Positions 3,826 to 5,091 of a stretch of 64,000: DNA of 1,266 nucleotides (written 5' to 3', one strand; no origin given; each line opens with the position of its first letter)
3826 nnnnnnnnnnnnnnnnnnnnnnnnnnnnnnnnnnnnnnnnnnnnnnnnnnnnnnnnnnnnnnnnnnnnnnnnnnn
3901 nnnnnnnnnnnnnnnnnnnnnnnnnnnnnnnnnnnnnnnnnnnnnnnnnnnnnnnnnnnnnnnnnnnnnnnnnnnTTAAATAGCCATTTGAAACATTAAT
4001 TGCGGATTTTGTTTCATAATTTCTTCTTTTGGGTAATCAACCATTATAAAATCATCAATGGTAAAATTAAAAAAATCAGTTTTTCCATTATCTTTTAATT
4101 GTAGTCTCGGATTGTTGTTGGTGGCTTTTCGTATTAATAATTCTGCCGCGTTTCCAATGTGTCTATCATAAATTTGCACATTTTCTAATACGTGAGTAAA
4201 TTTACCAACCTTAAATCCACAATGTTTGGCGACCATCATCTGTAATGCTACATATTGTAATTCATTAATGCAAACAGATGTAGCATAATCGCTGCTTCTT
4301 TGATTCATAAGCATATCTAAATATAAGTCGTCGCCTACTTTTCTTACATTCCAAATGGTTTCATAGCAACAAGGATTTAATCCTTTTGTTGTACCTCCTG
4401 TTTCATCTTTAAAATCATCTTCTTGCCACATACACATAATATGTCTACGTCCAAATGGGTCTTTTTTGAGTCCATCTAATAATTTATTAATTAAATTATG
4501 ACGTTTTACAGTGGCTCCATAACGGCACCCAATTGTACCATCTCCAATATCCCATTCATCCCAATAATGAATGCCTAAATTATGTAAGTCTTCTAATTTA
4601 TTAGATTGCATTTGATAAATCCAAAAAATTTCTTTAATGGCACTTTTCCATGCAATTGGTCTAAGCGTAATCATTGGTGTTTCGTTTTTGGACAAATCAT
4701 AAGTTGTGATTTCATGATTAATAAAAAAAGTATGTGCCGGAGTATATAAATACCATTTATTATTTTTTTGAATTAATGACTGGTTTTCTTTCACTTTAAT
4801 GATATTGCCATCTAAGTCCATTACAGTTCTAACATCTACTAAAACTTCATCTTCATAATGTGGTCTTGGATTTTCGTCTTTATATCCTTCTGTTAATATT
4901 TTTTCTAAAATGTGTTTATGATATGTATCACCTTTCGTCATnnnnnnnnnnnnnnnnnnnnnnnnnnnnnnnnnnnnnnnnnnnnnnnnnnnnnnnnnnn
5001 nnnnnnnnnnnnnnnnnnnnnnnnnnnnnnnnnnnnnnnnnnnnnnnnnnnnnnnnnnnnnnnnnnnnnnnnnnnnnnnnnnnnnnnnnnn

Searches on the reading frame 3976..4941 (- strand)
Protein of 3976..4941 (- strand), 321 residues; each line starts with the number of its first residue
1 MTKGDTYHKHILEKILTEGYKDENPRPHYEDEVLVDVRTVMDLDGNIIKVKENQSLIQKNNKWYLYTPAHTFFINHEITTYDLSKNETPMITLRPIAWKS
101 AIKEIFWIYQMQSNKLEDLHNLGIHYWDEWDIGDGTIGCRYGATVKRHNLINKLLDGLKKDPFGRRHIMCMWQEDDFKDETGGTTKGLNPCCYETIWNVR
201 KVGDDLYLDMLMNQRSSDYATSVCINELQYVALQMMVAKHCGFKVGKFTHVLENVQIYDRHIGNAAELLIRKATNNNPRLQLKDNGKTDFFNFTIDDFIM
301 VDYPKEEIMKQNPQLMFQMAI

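Call 4: search_protein_families(library=phrogs, proteins=[window:3976-4941:-], max_evalue=0.001)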
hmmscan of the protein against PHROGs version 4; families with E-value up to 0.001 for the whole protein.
window:3976-4941:- (321 aa): 4 families
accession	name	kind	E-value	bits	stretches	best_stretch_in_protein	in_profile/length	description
phrog_5682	-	DNA, RNA and nucleotide metabolism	6.8e-60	202.9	1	101-310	3-204/209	thymidylate synthase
phrog_160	-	DNA, RNA and nucleotide metabolism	6e-49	167.7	1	67-307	56-300/335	thymidylate synthase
phrog_5131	-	DNA, RNA and nucleotide metabolism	5.2e-13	50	1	138-285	100-243/357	thymidylate synthase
phrog_3676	-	DNA, RNA and nucleotide metabolism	9.2e-06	26.1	1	141-279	106-248/351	thymidylate synthase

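Call 5: search_solved_structures(query=window:3976-4941:-, max_evalue=1, show_alignments=3)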
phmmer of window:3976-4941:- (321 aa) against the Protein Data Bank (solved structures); distinct sequences matched with E-value up to 1: 128 (the best 60 are shown).
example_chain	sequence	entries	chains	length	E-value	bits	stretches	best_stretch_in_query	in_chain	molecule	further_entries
1bko_A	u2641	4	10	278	1.4e-42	149.3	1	61-305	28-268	THYMIDYLATE SYNTHASE A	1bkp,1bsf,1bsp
1b02_A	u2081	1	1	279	1.7e-42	149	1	61-305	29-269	PROTEIN (THYMIDYLATE SYNTHASE)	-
6auj_A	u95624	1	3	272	5.5e-21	78.3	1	80-305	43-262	Thymidylate synthase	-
4fog_A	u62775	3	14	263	1.2e-17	67.4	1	79-307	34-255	Thymidylate synthase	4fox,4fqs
3qj7_A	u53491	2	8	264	1.2e-17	67.4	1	79-307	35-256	Thymidylate synthase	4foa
3i3r_A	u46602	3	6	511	2.6e-17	66.2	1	119-304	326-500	Dihydrofolate reductase/thymidylate synthase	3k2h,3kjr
3nrr_A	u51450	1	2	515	2.7e-17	66.2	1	119-304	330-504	Dihydrofolate reductase-thymidylate synthase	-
4h0r_A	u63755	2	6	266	4.2e-17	65.6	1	80-306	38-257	Thymidylate synthase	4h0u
4dq1_A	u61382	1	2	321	5.3e-17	65.3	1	151-309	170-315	Thymidylate synthase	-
1lca_A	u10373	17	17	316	8.8e-16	61.2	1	151-305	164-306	THYMIDYLATE SYNTHASE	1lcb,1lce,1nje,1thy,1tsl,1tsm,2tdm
1tda_A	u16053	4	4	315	9e-16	61.2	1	151-305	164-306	THYMIDYLATE SYNTHASE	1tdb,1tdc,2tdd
1bp0_A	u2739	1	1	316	1.1e-15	61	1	151-305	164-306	PROTEIN (THYMIDYLATE SYNTHASE)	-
1vzb_A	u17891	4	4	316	2.1e-15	60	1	151-305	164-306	THYMIDYLATE SYNTHASE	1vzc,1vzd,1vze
1vza_A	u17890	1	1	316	2.2e-15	59.9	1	151-305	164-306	THYMIDYLATE SYNTHASE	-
1tsy_A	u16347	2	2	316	2.4e-15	59.8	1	151-305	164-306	THYMIDYLATE SYNTHASE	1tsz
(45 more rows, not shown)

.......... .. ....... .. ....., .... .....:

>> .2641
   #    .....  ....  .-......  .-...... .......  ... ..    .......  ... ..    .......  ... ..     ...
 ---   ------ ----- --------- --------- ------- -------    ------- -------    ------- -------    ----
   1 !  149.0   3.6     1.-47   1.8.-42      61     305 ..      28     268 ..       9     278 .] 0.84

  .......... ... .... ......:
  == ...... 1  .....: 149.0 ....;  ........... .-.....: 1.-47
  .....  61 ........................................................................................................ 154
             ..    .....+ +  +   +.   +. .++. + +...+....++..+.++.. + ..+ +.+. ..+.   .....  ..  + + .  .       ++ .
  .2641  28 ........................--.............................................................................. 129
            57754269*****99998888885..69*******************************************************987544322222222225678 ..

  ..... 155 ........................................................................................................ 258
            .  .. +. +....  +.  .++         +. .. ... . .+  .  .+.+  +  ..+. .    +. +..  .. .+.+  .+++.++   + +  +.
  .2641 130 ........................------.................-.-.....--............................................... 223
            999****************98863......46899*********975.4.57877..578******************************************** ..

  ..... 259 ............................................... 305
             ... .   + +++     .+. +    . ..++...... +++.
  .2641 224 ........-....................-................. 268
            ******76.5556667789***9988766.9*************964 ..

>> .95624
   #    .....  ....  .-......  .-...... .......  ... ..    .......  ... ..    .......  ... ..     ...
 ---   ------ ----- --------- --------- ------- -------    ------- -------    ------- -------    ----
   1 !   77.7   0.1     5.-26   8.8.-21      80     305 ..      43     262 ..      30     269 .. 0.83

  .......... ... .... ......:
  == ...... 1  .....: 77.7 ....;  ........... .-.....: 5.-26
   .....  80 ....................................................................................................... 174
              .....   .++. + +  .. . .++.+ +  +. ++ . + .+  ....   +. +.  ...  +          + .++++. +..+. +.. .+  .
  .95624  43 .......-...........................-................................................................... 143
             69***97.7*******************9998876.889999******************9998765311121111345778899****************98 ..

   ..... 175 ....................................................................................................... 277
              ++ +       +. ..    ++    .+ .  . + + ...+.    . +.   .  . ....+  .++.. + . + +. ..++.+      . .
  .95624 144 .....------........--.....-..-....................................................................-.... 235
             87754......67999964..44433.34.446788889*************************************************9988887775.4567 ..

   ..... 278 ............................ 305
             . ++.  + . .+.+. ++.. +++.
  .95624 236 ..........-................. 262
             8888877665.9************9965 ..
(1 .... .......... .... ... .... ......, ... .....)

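Call 6: search_protein_families(library=pfam, proteins=[window:3976-4941:-], max_evalue=0.01)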
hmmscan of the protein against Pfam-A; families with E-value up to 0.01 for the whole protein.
window:3976-4941:- (321 aa): 1 family
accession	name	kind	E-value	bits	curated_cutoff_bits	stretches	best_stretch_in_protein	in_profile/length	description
PF00303.24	Thymidylat_synt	-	3.4e-57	194.1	24.3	1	67-311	21-262/266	Thymidylate synthase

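Call 8: search_dna_similar(query=window:3976-4941:-, collection=phages, mode=protein, max_rows=40)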
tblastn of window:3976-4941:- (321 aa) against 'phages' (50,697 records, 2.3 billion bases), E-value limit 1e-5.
Records with a match: 1624; places in all: 1626; records where one place covers at least 80% of the query: 57.
Best place of each record, by identity: <60% 1624.
By first word of the organism name: Escherichia 491; Klebsiella 170; Bacillus 147; Salmonella 78; Enterococcus 74; Shigella 70; Aeromonas 61; Vibrio 50; Rhizobium 42; Arthrobacter 34; and 66 more.
By host as written in the record: - 197; Escherichia coli 190; Klebsiella pneumoniae 40; Arthrobacter sp. ATCC 21022 29; Escherichia coli O157:H7 28; Enterococcus faecalis 23; Bacillus cereus 21; Escherichia coli K-12 21; and 467 more.
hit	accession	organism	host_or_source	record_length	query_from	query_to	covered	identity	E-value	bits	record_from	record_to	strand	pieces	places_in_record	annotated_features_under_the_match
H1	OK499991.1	Bacillus phage vB_BanS_Sophrita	Bacillus anthracis Sterne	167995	1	321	100%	44.1%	2e-75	257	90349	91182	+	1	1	thymidylate synthase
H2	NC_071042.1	Bacillus phage vB_BanS_Sophrita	Bacillus anthracis Sterne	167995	1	321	100%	44.1%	2e-75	257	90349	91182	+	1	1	thymidylate synthase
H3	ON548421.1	Bacillus phage vB_BanS-Thrax5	Bacillus anthracis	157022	1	321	100%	44.1%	4e-72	247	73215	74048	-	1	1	thymidylate synthase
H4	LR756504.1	uncultured phage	metagenomic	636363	1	282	88%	50.0%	7e-79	267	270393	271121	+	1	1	record has no annotation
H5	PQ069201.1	Bacillus phage C30-3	Bacillus sp. C30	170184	1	321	100%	43.8%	7e-75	255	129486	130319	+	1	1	record has no annotation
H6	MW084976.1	Bacillus phage Kirov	Bacillus cereus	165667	1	321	100%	42.5%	1e-70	243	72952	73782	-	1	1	thymidylate synthase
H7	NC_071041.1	Bacillus phage Kirov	Bacillus cereus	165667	1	321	100%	42.5%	1e-70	243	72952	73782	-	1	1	thymidylate synthase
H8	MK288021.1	Bacillus phage pW2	Bacillus cereus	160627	1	321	100%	42.5%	1e-69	240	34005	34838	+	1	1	thymidylate synthase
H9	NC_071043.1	Bacillus phage pW2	Bacillus cereus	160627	1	321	100%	42.5%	1e-69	240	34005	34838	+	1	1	thymidylate synthase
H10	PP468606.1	Staphylococcus phage SpP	Staphylococcus saprophyticus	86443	1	308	96%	44.2%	1e-61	217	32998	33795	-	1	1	thymidylate synthase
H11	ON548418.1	Bacillus phage vB_BanS-Thrax2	Bacillus anthracis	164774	1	321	100%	41.5%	3e-69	239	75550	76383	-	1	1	thymidylate synthase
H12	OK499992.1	Bacillus phage vB_BanS_Nate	Bacillus anthracis Sterne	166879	1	321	100%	41.5%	7e-68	235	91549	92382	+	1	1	thymidylate synthase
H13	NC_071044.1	Bacillus phage vB_BanS_Nate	Bacillus anthracis Sterne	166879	1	321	100%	41.5%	7e-68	235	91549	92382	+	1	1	thymidylate synthase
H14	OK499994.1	Bacillus phage vB_BanS_Skywalker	Bacillus anthracis Sterne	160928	1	321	100%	41.3%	5e-67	233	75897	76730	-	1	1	thymidylate synthase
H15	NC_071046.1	Bacillus phage vB_BanS_Skywalker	Bacillus anthracis Sterne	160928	1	321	100%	41.3%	5e-67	233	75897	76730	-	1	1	thymidylate synthase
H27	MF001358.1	Enterococcus phage EF1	Enterococcus faecalis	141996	69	271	63%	47.1%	2e-56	202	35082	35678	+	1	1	thymidylate synthase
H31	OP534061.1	Enterococcus phage H1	Enterococcus faecium 374iF1 (22)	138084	69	271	63%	46.6%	2e-56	202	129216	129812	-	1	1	thymidylate synthase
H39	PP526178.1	Bacillus phage phi3T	Bacillus subtilis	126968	1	264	82%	33.0%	6e-37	145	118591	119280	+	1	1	record has no annotation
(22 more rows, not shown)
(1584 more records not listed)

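Call 10: search_protein_families(library=ncbifam, proteins=[window:3976-4941:-], max_evalue=0.01)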
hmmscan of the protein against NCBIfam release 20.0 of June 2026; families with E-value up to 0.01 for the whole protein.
window:3976-4941:- (321 aa): 8 families
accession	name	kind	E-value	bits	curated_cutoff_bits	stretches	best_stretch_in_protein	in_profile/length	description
NF002495.0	PRK01827.1-1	equivalog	6.5e-92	308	327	2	59-321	25-279/279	thymidylate synthase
NF002497.0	PRK01827.1-3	equivalog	6.9e-32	110.8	327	1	79-310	34-259/264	thymidylate synthase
NF002496.0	PRK01827.1-2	equivalog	1.1e-24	87.1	325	1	149-311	164-314/318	thymidylate synthase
TIGR03284.1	thym_sym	equivalog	6.1e-23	81.4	108.35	1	148-310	141-291/296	thymidylate synthase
NF002499.0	PRK01827.1-5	equivalog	1.1e-21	77.2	405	1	79-310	34-259/264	thymidylate synthase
NF002498.0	PRK01827.1-4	equivalog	1.8e-16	60.3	427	1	74-310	31-278/283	thymidylate synthase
NF010393.0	PRK13821.1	equivalog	1.7e-08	33.9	576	1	151-284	158-282/323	thymidylate synthase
TIGR03283.1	thy_syn_methano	equivalog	0.00018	21.1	174.55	1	145-261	91-197/201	thymidylate synthase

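Call 11: find_homologous_proteins(query=window:3976-4941:-, max_evalue=0.00001)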
Query window:3976-4941:- (321 aa): 6935 proteins with E <= 0.00001 among 7390 candidates; the best 120 are listed.
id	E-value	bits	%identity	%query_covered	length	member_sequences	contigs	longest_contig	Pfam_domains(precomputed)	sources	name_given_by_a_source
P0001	1.3e-223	759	100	100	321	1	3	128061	PF00303.25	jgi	-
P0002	1.2e-178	611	79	100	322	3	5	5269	PF00303.25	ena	-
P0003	2.1e-171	588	78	100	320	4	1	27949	PF00303.25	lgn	-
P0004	4.7e-162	557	74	100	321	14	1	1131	PF00303.25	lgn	-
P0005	4.4e-153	527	69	100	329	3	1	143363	PF00303.25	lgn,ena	-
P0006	8.6e-152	523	69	100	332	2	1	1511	PF00303.25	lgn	-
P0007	1.2e-144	500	68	100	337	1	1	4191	PF00303.25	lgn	-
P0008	4.4e-143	495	66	99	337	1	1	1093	PF00303.25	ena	-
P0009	8.9e-143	494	68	100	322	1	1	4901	PF00303.25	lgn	-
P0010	2.3e-142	492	68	100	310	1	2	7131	PF00303.25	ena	-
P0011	6.3e-142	491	66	100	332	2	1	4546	PF00303.25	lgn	-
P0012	2.9e-140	485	65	100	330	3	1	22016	PF00303.25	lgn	-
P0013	2.3e-139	482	66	100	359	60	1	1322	PF00303.25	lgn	-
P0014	5.5e-139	481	65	100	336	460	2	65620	PF00303.25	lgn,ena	-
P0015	6.4e-139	481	65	100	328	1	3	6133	PF00303.25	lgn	-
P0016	1.3e-138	480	66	100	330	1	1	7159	PF00303.25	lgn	-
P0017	1.6e-136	473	64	100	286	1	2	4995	PF00303.25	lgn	-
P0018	1.7e-136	473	65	100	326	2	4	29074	PF00303.25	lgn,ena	-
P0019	2.4e-136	472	66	100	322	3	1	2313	PF00303.25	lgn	-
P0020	4.3e-136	472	64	100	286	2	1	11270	PF00303.25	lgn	-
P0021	9.5e-136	470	64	100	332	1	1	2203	PF00303.25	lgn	-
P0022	1.9e-135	469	65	100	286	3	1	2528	PF00303.25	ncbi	-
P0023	3.6e-135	469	64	100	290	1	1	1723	PF00303.25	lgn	-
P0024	5.0e-135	468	63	100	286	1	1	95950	PF00303.25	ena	-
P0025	1.7e-134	466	64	100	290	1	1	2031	PF00303.25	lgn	-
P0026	5.2e-134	465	64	99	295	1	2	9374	PF00303.25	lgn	-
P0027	6.2e-134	464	64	100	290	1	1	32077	PF00303.25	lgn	-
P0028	8.8e-134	464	62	100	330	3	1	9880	PF00303.25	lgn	-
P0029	9.3e-134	464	64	100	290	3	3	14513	PF00303.25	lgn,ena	-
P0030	2.1e-133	463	64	100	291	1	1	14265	PF00303.25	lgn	-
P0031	3.6e-133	462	64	100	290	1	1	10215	PF00303.25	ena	-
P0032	4.6e-133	462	64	100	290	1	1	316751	PF00303.25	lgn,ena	-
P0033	7.8e-133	461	63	100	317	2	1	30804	PF00303.25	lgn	-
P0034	9.4e-133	461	64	100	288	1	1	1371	PF00303.25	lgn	-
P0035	1.6e-132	460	64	100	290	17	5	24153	PF00303.25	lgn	-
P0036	2.5e-132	459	64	100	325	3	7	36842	PF00303.25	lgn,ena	-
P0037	3.5e-132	459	62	100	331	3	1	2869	PF00303.25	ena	-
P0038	5.7e-132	458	63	100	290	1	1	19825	PF00303.25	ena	-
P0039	7.9e-132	458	64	100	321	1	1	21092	PF00303.25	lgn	-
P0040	1.2e-131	457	65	100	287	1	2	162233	PF00303.25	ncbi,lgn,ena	-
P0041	1.7e-131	456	63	100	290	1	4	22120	PF00303.25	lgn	-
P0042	1.7e-131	456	64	100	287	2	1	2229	PF00303.25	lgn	-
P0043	1.8e-131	456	63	100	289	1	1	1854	PF00303.25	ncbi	-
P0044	2.5e-131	456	63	100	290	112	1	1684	PF00303.25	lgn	-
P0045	4.2e-131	455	63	100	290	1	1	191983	PF00303.25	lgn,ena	-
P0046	5.8e-131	455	63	100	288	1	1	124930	PF00303.25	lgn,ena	-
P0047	7.1e-131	454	63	100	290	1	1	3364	PF00303.25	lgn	-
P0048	7.7e-131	454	62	100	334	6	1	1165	PF00303.25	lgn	-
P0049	1.5e-130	453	63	100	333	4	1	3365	PF00303.25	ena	-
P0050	1.6e-130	453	65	100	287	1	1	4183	PF00303.25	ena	-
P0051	1.7e-130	453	63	99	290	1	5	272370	PF00303.25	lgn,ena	-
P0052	1.8e-130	453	63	100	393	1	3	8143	PF00303.25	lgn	-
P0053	2.6e-130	453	62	100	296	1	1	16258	PF00303.25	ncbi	-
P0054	3.0e-130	452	63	100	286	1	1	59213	PF00303.25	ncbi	-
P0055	4.8e-130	452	64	100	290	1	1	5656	PF00303.25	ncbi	-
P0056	5.2e-130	452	60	100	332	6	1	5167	PF00303.25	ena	-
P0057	5.3e-130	452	63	100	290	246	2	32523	PF00303.25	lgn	-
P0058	8.0e-130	451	63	100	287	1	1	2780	PF00303.25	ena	-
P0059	1.2e-129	450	64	100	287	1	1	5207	PF00303.25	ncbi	-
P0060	2.8e-129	449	63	100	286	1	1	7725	PF00303.25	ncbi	-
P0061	3.8e-129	449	62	100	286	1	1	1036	PF00303.25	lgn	-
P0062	4.6e-129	448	62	100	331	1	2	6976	PF00303.25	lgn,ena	-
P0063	5.0e-129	448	63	100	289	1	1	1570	PF00303.25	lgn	-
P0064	6.4e-129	448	62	100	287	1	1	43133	PF00303.25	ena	-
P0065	1.3e-128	447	63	100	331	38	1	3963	PF00303.25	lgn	-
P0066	2.0e-128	446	63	100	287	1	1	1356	PF00303.25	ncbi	-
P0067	4.5e-128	445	62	100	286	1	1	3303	PF00303.25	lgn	-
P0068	5.9e-128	445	62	100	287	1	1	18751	PF00303.25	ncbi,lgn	-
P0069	8.0e-128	444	63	100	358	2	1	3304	PF00303.25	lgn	-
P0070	1.4e-127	444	60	100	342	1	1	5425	PF00303.25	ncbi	-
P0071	1.8e-127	443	62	100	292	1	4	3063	PF00303.25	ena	-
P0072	2.7e-127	443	62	100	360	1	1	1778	PF00303.25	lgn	-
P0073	3.8e-127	442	62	100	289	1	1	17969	PF00303.25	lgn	-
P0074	4.2e-127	442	61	100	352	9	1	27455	PF00303.25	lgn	-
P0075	5.3e-127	442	61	100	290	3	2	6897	PF00303.25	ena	-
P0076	5.4e-127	442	62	100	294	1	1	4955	PF00303.25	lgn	-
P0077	2.0e-126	440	62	100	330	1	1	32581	PF00303.25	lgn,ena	-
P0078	2.3e-126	440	60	100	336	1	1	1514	PF00303.25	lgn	-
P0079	2.8e-126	439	61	100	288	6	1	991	PF00303.25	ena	-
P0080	3.0e-126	439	60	100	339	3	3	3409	PF00303.25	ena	-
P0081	4.2e-126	439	62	100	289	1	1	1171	PF00303.25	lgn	-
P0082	5.3e-126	438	60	100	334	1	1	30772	PF00303.25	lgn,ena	-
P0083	1.1e-125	437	59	100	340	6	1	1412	PF00303.25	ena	-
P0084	1.6e-125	437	62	100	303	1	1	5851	PF00303.25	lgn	-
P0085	8.1e-125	434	61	100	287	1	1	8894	PF00303.25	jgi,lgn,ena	-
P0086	8.4e-125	434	60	100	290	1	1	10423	PF00303.25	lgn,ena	-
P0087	9.8e-125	434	61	100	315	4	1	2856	PF00303.25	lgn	-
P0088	1.7e-124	433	62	100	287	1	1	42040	PF00303.25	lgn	-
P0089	3.6e-124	432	61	100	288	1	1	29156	PF00303.25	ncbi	-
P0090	4.0e-124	432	59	100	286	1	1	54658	PF00303.25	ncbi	-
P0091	5.9e-124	432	60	100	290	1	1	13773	PF00303.25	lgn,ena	-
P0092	6.1e-124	432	60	100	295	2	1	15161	PF00303.25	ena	-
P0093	1.2e-123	431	59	100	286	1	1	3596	PF00303.25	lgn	-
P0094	2.0e-123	430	61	100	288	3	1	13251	PF00303.25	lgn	-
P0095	2.3e-123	430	61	100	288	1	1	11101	PF00303.25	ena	-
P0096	2.9e-123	429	60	100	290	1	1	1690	PF00303.25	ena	-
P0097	3.0e-123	429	60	100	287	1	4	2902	PF00303.25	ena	-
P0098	4.0e-123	429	59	100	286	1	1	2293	PF00303.25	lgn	-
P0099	4.3e-123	429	62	100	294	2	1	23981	PF00303.25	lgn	-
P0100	5.0e-123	429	61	100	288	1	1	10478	PF00303.25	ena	-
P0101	6.1e-123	428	61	99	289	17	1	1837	PF00303.25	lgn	-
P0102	7.2e-123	428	61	100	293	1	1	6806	PF00303.25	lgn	-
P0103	2.1e-122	427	59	100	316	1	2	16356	PF00303.25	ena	-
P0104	3.5e-122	426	60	100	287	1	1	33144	PF00303.25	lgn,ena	-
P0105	5.0e-121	422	60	100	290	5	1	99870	PF00303.25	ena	-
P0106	7.6e-121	421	73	75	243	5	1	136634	PF00303.25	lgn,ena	-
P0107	1.6e-120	420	63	95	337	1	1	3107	PF00303.25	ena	-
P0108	3.0e-120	419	61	100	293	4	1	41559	PF00303.25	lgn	-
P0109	3.5e-120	419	59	100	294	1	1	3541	PF00303.25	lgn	-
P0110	9.8e-120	418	60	100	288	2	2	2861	PF00303.25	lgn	-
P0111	1.2e-119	417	73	75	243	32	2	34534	PF00303.25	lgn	-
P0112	1.2e-119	417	60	100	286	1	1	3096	PF00303.25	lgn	-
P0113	1.7e-119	417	61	100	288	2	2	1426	PF00303.25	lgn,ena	-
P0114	2.3e-119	417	58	100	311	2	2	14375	PF00303.25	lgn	-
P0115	7.6e-119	415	60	100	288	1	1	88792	PF00303.25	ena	-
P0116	1.2e-118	414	58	100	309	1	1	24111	PF00303.25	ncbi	-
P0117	1.5e-118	414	72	75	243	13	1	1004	PF00303.25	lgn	-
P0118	2.7e-118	413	57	100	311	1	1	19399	PF00303.25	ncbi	-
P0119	2.8e-118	413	60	100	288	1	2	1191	PF00303.25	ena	-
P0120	3.3e-118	413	56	100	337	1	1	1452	PF00303.25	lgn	-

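Call 13: find_encoding_contigs(protein=P0032, flank=5000, max_places=2)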
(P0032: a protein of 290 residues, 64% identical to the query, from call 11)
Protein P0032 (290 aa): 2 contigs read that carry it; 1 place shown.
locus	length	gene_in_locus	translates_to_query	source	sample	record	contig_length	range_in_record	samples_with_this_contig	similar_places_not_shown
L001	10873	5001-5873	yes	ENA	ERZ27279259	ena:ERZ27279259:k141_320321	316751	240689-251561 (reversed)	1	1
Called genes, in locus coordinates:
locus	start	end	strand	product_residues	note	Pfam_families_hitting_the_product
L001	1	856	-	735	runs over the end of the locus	PF03477:ATP-cone, PF13597:NRDD, PF01228:Gly_radical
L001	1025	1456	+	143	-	-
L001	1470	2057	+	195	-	-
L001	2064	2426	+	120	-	PF00072:Response_reg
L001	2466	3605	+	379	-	PF14199:DUF4317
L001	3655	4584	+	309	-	-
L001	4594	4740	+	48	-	-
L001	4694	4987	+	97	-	-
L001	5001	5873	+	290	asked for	PF00303:Thymidylat_synt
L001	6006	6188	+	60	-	-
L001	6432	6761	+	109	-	-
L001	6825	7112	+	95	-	-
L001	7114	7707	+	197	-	-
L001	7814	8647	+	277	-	-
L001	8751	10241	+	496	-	PF13306:LRR_5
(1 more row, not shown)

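Call 14: find_encoding_contigs(protein=P0040, flank=5000, max_places=2)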
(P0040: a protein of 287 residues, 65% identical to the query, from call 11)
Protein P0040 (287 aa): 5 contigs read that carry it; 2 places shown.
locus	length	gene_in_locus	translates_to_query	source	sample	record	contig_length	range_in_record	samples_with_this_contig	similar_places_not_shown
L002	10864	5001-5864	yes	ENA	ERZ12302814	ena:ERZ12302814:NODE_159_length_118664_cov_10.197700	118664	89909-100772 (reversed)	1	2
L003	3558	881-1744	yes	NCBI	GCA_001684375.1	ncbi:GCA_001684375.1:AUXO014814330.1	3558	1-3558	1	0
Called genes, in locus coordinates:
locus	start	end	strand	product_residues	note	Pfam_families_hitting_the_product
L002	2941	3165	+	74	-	-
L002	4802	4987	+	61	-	-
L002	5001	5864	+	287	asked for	PF00303:Thymidylat_synt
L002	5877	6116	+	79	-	-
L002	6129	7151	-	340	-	-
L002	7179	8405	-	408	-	-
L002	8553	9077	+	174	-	PF00625:Guanylate_kin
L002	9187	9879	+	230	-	-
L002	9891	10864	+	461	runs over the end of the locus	PF13638:PIN_4, PF02562:PhoH, PF13604:AAA_30 (faint), PF13245:AAA_19 (faint)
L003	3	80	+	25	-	?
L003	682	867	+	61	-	-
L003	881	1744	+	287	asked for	PF00303:Thymidylat_synt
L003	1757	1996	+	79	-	-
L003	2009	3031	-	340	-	-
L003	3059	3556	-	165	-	?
